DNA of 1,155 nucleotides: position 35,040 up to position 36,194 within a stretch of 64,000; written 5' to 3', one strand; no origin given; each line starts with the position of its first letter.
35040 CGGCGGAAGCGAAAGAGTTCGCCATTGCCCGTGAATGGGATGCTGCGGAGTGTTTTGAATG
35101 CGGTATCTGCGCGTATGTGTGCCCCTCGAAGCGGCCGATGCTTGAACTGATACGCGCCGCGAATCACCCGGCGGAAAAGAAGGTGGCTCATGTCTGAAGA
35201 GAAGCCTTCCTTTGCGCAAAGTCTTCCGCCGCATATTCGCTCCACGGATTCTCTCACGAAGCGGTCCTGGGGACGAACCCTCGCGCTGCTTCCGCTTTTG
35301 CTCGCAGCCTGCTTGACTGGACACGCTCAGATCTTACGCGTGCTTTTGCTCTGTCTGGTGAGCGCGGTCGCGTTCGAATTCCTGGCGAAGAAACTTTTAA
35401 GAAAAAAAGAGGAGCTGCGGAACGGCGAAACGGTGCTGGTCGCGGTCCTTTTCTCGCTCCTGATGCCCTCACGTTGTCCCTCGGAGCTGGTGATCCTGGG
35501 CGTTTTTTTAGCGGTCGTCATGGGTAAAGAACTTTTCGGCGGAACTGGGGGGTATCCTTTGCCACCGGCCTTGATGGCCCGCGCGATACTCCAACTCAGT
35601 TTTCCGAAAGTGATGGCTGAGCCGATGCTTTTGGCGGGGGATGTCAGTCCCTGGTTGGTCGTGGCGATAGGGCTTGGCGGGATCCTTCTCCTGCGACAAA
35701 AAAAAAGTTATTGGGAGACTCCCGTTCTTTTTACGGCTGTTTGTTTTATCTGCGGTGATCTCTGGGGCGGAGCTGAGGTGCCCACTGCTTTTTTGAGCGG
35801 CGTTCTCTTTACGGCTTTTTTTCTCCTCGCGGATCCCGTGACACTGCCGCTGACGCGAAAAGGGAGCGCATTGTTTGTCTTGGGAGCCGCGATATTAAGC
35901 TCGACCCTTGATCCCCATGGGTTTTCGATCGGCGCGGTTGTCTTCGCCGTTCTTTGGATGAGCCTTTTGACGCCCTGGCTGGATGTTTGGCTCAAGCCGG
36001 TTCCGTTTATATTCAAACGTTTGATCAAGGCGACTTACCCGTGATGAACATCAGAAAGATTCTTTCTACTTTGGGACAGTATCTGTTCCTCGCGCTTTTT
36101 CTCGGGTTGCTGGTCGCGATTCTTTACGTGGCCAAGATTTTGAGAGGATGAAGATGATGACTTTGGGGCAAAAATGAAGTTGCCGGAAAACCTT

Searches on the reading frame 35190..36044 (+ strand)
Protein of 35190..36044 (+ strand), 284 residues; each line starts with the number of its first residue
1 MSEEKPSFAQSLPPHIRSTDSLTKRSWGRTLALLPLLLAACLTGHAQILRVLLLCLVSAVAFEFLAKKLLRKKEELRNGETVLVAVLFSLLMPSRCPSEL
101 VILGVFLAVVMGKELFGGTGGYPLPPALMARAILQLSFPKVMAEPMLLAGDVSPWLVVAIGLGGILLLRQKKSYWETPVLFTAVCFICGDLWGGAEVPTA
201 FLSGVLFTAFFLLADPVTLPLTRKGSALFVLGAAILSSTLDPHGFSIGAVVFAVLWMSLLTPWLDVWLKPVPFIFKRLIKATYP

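Call 55: search_protein_families(library=pfam, proteins=[window:35190-36044:+], max_evalue=0.00001)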
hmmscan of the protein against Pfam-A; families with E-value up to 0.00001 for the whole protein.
window:35190-36044:+ (284 aa): 1 family
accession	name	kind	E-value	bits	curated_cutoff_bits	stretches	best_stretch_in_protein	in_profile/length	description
PF03116.20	NQR2_RnfD_RnfE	-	3.1e-50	171.7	27.7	1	12-273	4-295/296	NQR2, RnfD, RnfE family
